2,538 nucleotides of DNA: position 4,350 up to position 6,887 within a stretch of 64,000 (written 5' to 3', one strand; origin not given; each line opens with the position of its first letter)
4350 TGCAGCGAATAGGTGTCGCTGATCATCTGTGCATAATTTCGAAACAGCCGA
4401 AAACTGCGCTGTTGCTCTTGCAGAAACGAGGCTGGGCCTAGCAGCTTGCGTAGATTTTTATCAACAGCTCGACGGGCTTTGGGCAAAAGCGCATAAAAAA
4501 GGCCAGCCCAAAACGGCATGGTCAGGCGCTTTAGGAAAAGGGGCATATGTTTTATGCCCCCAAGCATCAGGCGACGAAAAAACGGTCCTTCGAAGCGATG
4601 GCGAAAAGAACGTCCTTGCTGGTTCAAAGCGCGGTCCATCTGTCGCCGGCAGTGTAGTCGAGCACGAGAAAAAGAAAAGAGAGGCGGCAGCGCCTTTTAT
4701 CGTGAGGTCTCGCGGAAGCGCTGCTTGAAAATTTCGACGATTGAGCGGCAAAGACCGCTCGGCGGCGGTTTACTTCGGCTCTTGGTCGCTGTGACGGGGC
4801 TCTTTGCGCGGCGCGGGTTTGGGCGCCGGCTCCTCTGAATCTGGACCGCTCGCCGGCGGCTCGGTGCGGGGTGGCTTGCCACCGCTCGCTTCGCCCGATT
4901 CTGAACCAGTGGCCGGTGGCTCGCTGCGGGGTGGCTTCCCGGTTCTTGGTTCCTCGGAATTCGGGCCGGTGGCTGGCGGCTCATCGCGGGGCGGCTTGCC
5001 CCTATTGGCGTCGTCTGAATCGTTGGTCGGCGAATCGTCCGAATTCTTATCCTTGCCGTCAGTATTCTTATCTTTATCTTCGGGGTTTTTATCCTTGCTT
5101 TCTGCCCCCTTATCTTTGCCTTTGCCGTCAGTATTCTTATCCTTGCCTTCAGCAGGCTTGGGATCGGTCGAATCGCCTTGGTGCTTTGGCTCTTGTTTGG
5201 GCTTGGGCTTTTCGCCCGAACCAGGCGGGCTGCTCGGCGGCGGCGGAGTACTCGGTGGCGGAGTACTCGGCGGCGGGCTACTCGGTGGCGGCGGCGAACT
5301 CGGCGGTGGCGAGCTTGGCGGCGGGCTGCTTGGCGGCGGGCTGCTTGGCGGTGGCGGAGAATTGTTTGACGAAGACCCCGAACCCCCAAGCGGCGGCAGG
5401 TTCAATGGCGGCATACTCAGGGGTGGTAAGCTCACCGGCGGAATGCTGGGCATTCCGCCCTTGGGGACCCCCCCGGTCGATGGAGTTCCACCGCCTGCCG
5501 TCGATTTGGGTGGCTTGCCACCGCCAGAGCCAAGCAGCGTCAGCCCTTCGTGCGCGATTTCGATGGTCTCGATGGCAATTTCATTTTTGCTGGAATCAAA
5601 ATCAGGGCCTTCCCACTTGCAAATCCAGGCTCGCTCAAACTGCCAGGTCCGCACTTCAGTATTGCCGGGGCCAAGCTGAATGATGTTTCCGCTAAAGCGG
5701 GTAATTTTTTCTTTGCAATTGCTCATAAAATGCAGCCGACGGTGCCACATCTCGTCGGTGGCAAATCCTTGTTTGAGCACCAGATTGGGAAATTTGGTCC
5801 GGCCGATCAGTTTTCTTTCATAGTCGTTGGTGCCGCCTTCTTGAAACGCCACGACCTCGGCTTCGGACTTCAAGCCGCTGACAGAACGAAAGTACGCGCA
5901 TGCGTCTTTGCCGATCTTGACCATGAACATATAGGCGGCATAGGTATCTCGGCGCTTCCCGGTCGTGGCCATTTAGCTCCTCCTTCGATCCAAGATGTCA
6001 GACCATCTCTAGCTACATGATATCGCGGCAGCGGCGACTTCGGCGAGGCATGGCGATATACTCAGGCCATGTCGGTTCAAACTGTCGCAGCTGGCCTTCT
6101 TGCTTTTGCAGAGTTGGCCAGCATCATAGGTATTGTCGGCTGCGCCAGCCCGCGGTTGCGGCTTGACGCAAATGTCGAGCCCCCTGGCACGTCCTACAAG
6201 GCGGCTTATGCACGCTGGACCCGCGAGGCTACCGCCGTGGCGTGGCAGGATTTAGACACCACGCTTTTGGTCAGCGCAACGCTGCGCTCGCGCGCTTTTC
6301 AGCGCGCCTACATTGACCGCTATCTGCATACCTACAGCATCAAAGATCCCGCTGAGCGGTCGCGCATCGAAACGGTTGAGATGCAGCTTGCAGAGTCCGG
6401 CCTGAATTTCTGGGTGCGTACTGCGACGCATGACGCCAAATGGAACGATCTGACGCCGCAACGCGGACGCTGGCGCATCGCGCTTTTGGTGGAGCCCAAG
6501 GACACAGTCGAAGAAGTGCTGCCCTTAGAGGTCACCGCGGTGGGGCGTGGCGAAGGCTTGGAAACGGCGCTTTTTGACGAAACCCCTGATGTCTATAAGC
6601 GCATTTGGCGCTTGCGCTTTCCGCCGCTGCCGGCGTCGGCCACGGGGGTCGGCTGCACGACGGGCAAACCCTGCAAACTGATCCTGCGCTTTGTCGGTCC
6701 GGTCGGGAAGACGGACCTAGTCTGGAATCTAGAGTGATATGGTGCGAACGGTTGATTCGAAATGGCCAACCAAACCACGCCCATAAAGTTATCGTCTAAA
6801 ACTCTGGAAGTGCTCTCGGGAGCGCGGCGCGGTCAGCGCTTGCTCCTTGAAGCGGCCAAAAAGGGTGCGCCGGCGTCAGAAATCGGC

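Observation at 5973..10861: Tube-like gene is divergent from a lipoprotein / FHA–GAF–sigma-54 activator / FHA–Ser/Thr kinase module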

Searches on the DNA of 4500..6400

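Call 49: search_rna_families(source=window, start=4500, end=6400, threshold=evalue, max_evalue=1)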
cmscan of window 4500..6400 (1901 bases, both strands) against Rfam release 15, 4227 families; matches with E-value up to 1: 0.
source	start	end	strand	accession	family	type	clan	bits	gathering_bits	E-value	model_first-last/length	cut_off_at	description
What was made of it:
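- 6020..6068 (.): 49-bp control element that is nearly invariant among relatives. Its core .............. lies between two outward-facing -10-like hexamers. No Rfam match (call 49).
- Tried and rejected: Rfam: no family matched 4500-6400 at E up to 1 (call 49), so the conserved element is not a known RNA.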

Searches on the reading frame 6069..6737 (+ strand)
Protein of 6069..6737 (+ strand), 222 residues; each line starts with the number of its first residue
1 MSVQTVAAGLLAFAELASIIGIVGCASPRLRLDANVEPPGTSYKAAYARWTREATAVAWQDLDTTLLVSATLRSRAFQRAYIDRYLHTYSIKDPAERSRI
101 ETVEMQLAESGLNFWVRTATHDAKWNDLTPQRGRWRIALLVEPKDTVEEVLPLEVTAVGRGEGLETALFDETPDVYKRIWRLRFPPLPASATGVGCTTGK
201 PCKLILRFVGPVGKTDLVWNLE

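Call 8: search_protein_families(library=pfam, proteins=[window:6069-6737:+], max_evalue=0.01)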
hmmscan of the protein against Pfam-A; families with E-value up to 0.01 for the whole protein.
window:6069-6737:+ (222 aa): 0 families

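Call 23: find_homologous_proteins(query=window:6069-6737:+)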
Query window:6069-6737:+ (222 aa): 15 proteins with E <= 0.001 among 1285 candidates.
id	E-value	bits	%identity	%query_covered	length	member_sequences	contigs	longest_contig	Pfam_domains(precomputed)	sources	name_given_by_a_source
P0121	1.3e-142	491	98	100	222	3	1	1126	-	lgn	-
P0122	1.1e-84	301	63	100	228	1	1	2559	-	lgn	-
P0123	1.6e-80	288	60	100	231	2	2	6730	-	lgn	-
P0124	2.9e-80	287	63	95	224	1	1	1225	-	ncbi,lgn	-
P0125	1.3e-79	285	63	97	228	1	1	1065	-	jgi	jgi:hypothetical protein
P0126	1.1e-78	282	59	100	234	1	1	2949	-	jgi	jgi:hypothetical protein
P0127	1.1e-78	282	54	100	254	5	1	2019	-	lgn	-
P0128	2.6e-74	268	59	100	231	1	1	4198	-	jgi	jgi:hypothetical protein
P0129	2.3e-73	264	58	100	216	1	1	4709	-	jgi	jgi:hypothetical protein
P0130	3.9e-67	244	60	87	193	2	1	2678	-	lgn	-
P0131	4.5e-64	234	52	87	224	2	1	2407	-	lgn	-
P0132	1.2e-53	200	66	67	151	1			-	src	-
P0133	4.7e-51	191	47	91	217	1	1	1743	-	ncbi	-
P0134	3.3e-49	185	42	93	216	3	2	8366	-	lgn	-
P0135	1.5e-36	144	37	93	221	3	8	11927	-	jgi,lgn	jgi:hypothetical protein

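Call 24: find_encoding_contigs(protein=P0123, flank=10000, max_places=3)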
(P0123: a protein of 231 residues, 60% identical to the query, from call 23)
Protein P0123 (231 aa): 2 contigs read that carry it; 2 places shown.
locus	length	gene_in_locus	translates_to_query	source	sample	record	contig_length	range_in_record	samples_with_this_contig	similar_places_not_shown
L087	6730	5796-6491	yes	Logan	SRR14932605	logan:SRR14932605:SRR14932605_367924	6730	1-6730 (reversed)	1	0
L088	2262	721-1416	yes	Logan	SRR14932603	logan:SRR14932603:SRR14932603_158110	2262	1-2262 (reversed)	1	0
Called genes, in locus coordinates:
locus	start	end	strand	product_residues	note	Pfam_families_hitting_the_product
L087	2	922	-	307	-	?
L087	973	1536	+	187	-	PF00702:Hydrolase (weak)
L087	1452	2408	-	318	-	PF00109:ketoacyl-synt (weak)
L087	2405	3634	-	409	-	PF00109:ketoacyl-synt, PF00108:Thiolase_N (faint), PF02801:Ketoacyl-synt_C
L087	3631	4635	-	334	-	PF03279:Lip_A_acyltrans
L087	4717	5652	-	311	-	PF06841:Phage_T4_gp19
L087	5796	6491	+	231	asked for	-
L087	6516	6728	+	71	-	?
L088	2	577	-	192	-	?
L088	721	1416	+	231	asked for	-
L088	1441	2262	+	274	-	?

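Call 25: find_encoding_contigs(protein=P0134, flank=10000, max_places=3)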
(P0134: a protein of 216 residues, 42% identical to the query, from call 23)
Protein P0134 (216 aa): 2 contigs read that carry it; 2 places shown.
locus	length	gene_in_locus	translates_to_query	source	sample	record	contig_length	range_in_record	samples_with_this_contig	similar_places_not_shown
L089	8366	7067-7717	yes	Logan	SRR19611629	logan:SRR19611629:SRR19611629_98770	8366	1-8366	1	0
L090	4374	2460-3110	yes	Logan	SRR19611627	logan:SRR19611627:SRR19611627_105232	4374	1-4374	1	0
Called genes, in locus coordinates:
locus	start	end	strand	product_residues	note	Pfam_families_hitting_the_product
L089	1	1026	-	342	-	?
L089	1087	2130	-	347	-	PF08450:SGL (faint), PF01436:NHL (faint)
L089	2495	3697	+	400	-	PF01757:Acyl_transf_3, PF07786:HGSNAT_cat, PF10129:OpgC_C (faint)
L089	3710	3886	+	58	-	PF00301:Rubredoxin, PF21349:RUBY_RBDX (faint)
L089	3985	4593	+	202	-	-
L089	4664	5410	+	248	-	-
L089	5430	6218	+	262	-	-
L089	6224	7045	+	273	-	PF00561:Abhydrolase_1, PF00975:Thioesterase (faint), PF12146:Hydrolase_4, PF12697:Abhydrolase_6, PF06821:Ser_hydrolase (faint)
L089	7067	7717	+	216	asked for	-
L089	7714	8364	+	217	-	?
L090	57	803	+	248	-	-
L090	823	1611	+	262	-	-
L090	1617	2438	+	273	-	PF00561:Abhydrolase_1, PF00975:Thioesterase (faint), PF12146:Hydrolase_4, PF12697:Abhydrolase_6, PF06821:Ser_hydrolase (faint)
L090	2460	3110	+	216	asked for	-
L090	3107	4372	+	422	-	?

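Call 26: find_encoding_contigs(protein=P0135, flank=10000, max_places=4)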
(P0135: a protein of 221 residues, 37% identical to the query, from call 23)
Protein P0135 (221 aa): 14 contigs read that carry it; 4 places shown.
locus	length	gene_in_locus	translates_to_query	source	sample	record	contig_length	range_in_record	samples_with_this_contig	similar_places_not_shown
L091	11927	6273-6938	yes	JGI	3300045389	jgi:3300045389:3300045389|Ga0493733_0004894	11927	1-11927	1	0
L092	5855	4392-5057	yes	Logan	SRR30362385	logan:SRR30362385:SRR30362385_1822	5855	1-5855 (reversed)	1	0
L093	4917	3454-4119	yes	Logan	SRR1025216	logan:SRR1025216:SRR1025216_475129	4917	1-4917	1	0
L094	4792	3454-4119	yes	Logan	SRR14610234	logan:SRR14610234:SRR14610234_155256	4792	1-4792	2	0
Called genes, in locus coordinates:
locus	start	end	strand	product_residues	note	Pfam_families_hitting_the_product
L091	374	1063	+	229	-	-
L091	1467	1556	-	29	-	-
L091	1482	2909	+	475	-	-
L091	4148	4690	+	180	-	-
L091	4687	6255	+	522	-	PF00890:FAD_binding_2 (faint), PF01266:DAO (weak), PF07992:Pyr_redox_2 (faint), PF13450:NAD_binding_8 (faint), PF00732:GMC_oxred_N, PF05199:GMC_oxred_C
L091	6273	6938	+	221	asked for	-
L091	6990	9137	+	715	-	-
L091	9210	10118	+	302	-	-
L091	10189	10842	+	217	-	PF14224:DUF4331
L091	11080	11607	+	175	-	-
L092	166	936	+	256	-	-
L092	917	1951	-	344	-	PF00145:DNA_methylase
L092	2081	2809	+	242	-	-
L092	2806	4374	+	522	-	PF00890:FAD_binding_2 (faint), PF01266:DAO (weak), PF07992:Pyr_redox_2 (faint), PF13450:NAD_binding_8 (faint), PF00732:GMC_oxred_N, PF05199:GMC_oxred_C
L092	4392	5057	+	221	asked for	-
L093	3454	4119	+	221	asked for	-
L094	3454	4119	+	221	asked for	-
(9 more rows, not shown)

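Call 28: find_related_loci(query=A2, collection=metagenome_contigs, flank=10000)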
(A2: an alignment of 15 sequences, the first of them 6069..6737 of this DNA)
Query A2 (222 aa) in metagenome_contigs; peptide patterns used: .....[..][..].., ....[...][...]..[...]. (x = any residue, [..] = any of these).
214 stretches matched a pattern; 21 encode a relative of the query (tblastn E <= 1e-3); 21 distinct loci.
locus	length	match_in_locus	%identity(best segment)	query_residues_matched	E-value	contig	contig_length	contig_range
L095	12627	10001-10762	56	1-222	7e-87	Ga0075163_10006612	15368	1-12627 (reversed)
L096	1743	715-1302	47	22-222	1e-56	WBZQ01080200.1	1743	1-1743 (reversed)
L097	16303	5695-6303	39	16-222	7e-45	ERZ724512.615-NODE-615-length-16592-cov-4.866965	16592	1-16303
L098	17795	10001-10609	39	16-222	7e-45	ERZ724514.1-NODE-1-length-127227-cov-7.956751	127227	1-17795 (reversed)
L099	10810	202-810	39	16-222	7e-45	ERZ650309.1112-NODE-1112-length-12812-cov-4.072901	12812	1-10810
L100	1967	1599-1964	55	19-140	3e-44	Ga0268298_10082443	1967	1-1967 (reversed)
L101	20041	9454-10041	41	25-222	3e-43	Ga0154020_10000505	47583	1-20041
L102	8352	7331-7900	41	25-216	2e-42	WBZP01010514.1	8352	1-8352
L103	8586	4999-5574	40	25-222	8e-38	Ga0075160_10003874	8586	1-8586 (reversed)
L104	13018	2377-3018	35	3-221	1e-27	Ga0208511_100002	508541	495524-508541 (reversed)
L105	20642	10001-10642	35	3-221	2e-27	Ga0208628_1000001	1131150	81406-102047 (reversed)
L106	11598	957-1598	34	3-221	2e-27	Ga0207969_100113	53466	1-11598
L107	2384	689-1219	32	42-221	9e-22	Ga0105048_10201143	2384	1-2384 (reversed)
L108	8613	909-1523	31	16-222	2e-21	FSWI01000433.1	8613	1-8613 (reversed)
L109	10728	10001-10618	30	14-221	1e-20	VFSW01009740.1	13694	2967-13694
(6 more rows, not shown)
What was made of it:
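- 6069..6737 (+): Lipoprotein of unknown fold family (222 aa, lipobox IVGC). First gene of the operon. Small family: 15 proteins found (call 23) and 21 metagenome loci (call 28).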

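Call 41: search_protein_families(library=ncbifam, proteins=[window:6069-6737:+], max_evalue=0.001)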
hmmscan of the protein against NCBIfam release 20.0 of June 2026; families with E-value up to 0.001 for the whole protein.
window:6069-6737:+ (222 aa): 0 families

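Call 58: predict_structure(alignment_id=A2)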
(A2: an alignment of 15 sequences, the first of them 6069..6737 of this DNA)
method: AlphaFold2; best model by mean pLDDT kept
length: 222 residues; sequences in the alignment: 15
mean_pLDDT: 78.5   pTM: 0.76
mean pLDDT of the five models: 78.5, 78.4, 78.3, 76.4, 73.5
residues with pLDDT >= 90: 81; 70-90: 91; 50-70: 22; < 50: 28
segments of 3 or more residues with pLDDT < 50: 1-24, 192-195
pLDDT, mean of each block of 10 residues (from residue 1): 34 40 58 82 90 89 87 91 90 93 86 91 88 88 78 85 67 84 79 49 88 90 79
secondary structure, 60 per line:
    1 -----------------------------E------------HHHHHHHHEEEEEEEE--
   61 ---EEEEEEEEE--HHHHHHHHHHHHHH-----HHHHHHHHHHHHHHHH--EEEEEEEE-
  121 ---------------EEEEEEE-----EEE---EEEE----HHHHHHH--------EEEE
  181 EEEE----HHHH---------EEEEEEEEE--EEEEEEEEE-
elements in order: H43-50 E51-58 E64-72 H75-88 H94-109 E112-119 E136-142 E148-150 E154-157 H162-168 E177-184 H189-192 E202-210 E213-221

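Call 62: fold_search(model_id=the predicted structure, library=pdb)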
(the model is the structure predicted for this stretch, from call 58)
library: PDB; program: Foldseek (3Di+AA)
matches with E <= 10: 753; with E <= 0.001: 0
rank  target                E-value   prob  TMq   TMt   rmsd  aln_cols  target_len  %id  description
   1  3fjv_A                2.6e-03  1.00  0.44  0.49   6.7       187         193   15  Crystal structure of novel protein of unknown function (YP_111841.1) from BURKHOLDERIA PSEUDOMALLEI K96243 at 1.90 A r (released 2009-01-13)
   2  6kn9_B                7.5e-03  0.99  0.27  0.26   4.8       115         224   11  Crystal structure of human interleukin 18 receptor beta extracellular domain in complex with an antagonistic scFv (released 2020-02-12)
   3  7w7l_A                7.9e-03  0.35  0.20  0.16  23.1       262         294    9  Structure of NF-kB p52 homodimer bound to 13-mer A/T-centric P-Selectin kB DNA fragment (released 2022-01-26)
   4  6kn9_C                1.1e-02  0.98  0.27  0.23   4.7       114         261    9  Crystal structure of human interleukin 18 receptor beta extracellular domain in complex with an antagonistic scFv (released 2020-02-12)
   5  7cli_B                1.9e-02  0.30  0.18  0.15  23.7       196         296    7  Structure of NF-kB p52 homodimer bound to P-Selectin kB DNA fragment (released 2021-07-21)
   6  8bz5_C                2.8e-02  0.66  0.27  0.12  16.0       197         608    9  Crystal structure of the L. monocytogenes RmlT in complex with HEPES (released 2023-12-27)
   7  1im3_D                2.9e-02  0.97  0.26  0.53   6.0       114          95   11  Crystal Structure of the human cytomegalovirus protein US2 bound to the MHC class I molecule HLA-A2/tax (released 2001-06-06)
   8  6s7t_F                3.1e-02  0.41  0.19  0.18   7.5       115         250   15  Cryo-EM structure of human oligosaccharyltransferase complex OST-B (released 2019-12-18)
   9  3wo4_C                3.7e-02  0.92  0.25  0.22   5.2       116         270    9  Crystal structure of the IL-18 signaling ternary complex (released 2014-12-17)
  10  9djw_5                3.7e-02  0.44  0.20  0.32   7.2       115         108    7  X-ray crystal structure of TNFa-VNAR D1 complex (released 2025-09-10)
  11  1h3g_A                4.2e-02  0.75  0.21  0.09   5.8       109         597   12  Cyclomaltodextrinase from Flavobacterium sp. No. 92: from DNA sequence to protein structure (released 2003-08-14)
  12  7mjo_A                4.2e-02  0.21  0.19  0.14   9.7       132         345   13  Vascular KATP channel: Kir6.1 SUR2B quatrefoil-like conformation 1 (released 2021-10-13)
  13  9i2s_B                4.4e-02  0.63  0.29  0.36  10.4       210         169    8  Velvet domain of the transcriptional regulator VeA (released 2025-05-07)
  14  8bz4_A                4.4e-02  0.38  0.24  0.11  15.9       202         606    9  Crystal structure of the apo form of the L. monocytogenes RmlT (released 2023-12-27)
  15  1svc_P                4.4e-02  0.23  0.18  0.14  22.9       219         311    7  NFKB P50 HOMODIMER BOUND TO DNA (released 1996-06-10)
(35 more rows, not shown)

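Call 69: find_encoding_contigs(protein=P0129, flank=10000, max_places=2)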
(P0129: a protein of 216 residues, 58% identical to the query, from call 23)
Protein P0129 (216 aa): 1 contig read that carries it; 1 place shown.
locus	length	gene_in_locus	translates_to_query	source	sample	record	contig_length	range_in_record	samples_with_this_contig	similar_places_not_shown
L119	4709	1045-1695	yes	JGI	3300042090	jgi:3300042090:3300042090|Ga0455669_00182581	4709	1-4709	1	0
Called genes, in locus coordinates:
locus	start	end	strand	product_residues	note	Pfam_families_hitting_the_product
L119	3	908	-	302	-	?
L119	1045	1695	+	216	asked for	-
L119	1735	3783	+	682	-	PF00498:FHA (weak), PF01590:GAF (weak), PF13185:GAF_2, PF00158:Sigma54_activat, PF14532:Sigma54_activ_2, PF25601:AAA_lid_14, PF02954:HTH_8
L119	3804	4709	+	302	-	?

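Call 70: find_encoding_contigs(protein=P0128, flank=10000, max_places=2)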
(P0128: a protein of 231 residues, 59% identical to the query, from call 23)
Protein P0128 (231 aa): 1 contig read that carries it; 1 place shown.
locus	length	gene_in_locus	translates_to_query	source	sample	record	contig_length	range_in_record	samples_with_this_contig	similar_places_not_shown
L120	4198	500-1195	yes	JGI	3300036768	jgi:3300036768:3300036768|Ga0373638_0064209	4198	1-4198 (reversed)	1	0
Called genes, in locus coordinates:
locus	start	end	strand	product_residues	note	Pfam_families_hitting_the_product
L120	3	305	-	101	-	?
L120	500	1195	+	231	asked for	-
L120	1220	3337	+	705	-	PF00498:FHA (weak), PF01590:GAF, PF13185:GAF_2, PF00158:Sigma54_activat, PF14532:Sigma54_activ_2, PF25601:AAA_lid_14, PF02954:HTH_8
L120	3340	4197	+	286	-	?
